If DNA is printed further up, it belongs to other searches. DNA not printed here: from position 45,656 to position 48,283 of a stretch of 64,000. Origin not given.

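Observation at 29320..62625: CAZyme-dense locus whose enzyme set points at plant glycoprotein (extensin / arabinogalactan-protein) or pectic side-chain degradation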

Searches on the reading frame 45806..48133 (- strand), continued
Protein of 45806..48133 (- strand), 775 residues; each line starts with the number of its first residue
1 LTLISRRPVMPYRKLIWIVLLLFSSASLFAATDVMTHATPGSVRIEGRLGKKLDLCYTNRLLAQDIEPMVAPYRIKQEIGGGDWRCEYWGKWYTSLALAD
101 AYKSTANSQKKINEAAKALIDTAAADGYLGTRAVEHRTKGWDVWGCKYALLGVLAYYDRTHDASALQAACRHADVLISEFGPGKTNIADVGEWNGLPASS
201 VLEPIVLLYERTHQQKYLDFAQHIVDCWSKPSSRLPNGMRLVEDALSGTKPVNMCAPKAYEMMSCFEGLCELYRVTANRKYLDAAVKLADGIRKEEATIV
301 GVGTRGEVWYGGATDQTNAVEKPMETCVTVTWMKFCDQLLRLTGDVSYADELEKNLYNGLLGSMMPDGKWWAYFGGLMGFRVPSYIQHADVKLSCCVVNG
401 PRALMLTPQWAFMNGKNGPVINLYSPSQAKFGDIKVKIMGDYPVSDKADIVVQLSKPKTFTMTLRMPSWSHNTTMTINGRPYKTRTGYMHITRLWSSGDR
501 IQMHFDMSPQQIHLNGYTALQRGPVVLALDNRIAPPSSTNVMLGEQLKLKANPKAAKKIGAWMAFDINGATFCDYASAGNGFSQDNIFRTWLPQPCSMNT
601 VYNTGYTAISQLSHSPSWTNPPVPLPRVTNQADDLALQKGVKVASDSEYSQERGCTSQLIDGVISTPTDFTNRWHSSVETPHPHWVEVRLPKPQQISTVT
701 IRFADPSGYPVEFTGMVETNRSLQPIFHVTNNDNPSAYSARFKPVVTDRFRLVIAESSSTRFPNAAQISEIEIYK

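Call 35: search_protein_families(library=pfam, proteins=[L125:2-3658:+, L115:10082-11929:+, L124:2-3208:+, L102:5939-6700:+, L092:96-1325:+, L130:604-2361:-, L086:1-2871:+, L116:6240-8576:+], max_evalue=0.0001)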
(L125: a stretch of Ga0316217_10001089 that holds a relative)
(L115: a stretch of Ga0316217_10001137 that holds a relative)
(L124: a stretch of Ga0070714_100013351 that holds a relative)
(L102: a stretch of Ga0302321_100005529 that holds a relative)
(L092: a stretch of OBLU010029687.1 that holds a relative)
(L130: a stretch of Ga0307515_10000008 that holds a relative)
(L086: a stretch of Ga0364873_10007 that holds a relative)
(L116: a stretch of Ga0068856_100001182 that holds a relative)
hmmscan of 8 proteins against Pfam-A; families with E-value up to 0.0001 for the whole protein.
L125:2-3658:+ (1219 aa): 3 families
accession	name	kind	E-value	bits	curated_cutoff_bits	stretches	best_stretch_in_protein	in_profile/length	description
PF17132.9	Glyco_hydro_106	-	5.8e-192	640.5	29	1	5-762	57-737/743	alpha-L-rhamnosidase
PF11875.14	DnaJ-like_C11_C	-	5.6e-15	55.8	27.1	1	901-980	43-132/132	DnaJ-like protein C11, C-terminal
PF00754.31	F5_F8_type_C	-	2.4e-07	31.4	28.2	1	115-216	13-119/127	F5/8 type C domain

L115:10082-11929:+ (616 aa): 2 families
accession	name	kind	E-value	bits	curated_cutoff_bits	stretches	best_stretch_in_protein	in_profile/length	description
PF00884.28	Sulfatase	-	3.5e-47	161.6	25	1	31-345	1-300/301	Sulfatase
PF16347.10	SGSH_C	-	1e-08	35.9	29.3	1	301-424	8-144/154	N-sulphoglucosamine sulphohydrolase, C-terminal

L124:2-3208:+ (1069 aa): 4 families
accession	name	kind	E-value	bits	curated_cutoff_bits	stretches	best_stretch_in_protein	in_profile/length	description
PF17389.8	Bac_rhamnosid6H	-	1.5e-98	330.7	24.5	1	344-679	2-339/339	Bacterial alpha-L-rhamnosidase 6 hairpin glycosidase domain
PF08531.16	Bac_rhamnosid_N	-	3.7e-39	134.7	25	1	1-121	31-152/172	Alpha-L-rhamnosidase N-terminal domain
PF05592.18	Bac_rhamnosid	-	4.6e-29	100.8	22.2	1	242-339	5-102/102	Bacterial alpha-L-rhamnosidase concanavalin-like domain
PF17390.7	Bac_rhamnosid_C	-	1.8e-19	69.8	22.1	1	681-754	1-74/78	Bacterial alpha-L-rhamnosidase C-terminal domain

L102:5939-6700:+ (254 aa): 2 families
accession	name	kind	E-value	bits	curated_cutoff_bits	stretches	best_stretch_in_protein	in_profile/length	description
PF00072.30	Response_reg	-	1.6e-24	86.7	30.2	1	42-152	1-109/111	Response regulator receiver domain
PF00196.25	GerE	-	7.2e-15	54.8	23.5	1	187-240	2-55/57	Bacterial regulatory proteins, luxR family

L092:96-1325:+ (410 aa): 4 families
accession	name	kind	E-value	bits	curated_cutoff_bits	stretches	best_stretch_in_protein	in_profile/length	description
PF13377.12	Peripla_BP_3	-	1.4e-30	107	26.5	1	225-382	1-167/167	Periplasmic binding protein-like domain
PF00392.27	GntR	-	3e-16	59.3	27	1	14-73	4-63/64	Bacterial regulatory proteins, gntR family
PF00532.27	Peripla_BP_1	-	1.3e-09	38.4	22.2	1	183-370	73-271/281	Periplasmic binding proteins and sugar binding domain of LacI family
PF13407.12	Peripla_BP_4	-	3.6e-09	37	35.1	1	150-326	44-217/258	Periplasmic binding protein domain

L130:604-2361:- (586 aa): 2 families
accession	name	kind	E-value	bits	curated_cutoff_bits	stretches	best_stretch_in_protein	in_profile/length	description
PF04616.20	Glyco_hydro_43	-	8.2e-68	229.3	32.2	2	304-572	3-287/288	Glycosyl hydrolases family 43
PF00251.26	Glyco_hydro_32N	-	4.7e-06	26.8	22.1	0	29-173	101-250/307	Glycosyl hydrolases family 32 N-terminal domain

L086:1-2871:+ (957 aa): 0 families

L116:6240-8576:+ (779 aa): 2 families
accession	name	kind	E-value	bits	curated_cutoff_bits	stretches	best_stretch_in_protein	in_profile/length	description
PF07971.18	Glyco_hydro_92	-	3e-186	620.4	24.6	1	297-766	1-464/464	Glycosyl hydrolase family 92 catalytic domain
PF17678.7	Glyco_hydro_92N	-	6.9e-77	258.9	34.5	1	44-291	1-236/236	Glycosyl hydrolase family 92 N-terminal domain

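Call 79: search_protein_families(library=ncbifam, proteins=[window:45806-48133:-], max_evalue=0.00001)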
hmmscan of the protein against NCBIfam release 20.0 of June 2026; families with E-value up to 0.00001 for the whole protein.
window:45806-48133:- (775 aa): 1 family
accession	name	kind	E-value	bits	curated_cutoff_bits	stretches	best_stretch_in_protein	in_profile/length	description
NF049879.1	AcerHdlse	equivalog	1.8e-30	106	950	1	324-554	340-594/657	aceric acid hydrolase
